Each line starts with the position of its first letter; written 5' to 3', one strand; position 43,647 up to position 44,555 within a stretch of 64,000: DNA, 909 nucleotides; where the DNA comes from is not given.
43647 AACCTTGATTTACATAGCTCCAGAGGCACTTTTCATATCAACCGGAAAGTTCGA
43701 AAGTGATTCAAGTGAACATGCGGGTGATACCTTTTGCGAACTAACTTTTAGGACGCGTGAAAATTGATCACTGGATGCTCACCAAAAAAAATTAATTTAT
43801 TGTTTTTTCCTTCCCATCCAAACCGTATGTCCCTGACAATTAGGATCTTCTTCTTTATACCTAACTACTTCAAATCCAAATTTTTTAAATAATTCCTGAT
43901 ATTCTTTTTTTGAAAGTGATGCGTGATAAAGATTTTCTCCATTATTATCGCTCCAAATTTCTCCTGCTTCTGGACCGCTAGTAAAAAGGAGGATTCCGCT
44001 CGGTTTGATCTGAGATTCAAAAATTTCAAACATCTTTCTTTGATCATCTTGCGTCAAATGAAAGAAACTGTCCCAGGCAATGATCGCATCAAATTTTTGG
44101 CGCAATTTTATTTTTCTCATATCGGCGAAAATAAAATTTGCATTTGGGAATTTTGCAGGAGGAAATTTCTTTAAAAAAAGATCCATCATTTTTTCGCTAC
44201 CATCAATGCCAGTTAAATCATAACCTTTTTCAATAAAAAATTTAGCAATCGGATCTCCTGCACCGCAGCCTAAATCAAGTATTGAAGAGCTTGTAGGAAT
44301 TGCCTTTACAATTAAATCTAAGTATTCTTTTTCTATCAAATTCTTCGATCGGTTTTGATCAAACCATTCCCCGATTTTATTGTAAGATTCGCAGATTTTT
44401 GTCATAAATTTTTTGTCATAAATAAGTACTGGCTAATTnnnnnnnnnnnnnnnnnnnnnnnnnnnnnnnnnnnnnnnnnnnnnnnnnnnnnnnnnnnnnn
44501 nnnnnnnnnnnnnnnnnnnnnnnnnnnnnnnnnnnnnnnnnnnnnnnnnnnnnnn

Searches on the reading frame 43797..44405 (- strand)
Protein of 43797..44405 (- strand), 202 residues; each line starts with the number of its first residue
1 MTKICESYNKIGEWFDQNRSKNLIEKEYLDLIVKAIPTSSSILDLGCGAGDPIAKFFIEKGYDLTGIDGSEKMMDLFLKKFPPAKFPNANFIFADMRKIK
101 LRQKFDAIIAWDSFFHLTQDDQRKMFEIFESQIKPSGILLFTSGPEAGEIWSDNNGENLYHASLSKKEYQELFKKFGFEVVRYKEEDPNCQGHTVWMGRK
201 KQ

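Call 12: search_protein_families(library=pfam, proteins=[window:43797-44405:-], max_evalue=0.001)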
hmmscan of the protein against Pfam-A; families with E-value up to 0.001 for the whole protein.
window:43797-44405:- (202 aa): 8 families
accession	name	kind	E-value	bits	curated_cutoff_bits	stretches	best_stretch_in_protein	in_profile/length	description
PF13649.12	Methyltransf_25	-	3.3e-15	57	27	1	42-137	1-97/97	Methyltransferase domain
PF13489.12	Methyltransf_23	-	6.7e-13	49.1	27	1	28-182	9-163/164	Methyltransferase domain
PF13847.12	Methyltransf_31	-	3.1e-12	46.8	27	1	41-177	6-145/145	Methyltransferase domain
PF08241.18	Methyltransf_11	-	5.6e-12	46.6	21.2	1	43-141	1-95/95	Methyltransferase domain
PF08242.18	Methyltransf_12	-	1.1e-08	36.1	30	1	43-139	1-98/98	Methyltransferase domain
PF03848.20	TehB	-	5.6e-05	23.1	20.4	1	33-152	26-143/193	Tellurite resistance protein TehB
PF01209.24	Ubie_methyltran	-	0.00019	21.3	20.1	0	37-139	46-149/233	ubiE/COQ5 methyltransferase family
PF02353.26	CMAS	-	0.00085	19.2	27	1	39-143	63-166/273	Mycolic acid cyclopropane synthetase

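Call 75: search_protein_families(library=padloc, proteins=[window:43797-44405:-], max_evalue=0.001)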
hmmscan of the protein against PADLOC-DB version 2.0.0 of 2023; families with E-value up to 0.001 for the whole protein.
window:43797-44405:- (202 aa): 1 family
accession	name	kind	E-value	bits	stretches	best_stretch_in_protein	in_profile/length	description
PDLC04134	mad2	-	3.7e-18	63.6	1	5-201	255-446/492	mads_2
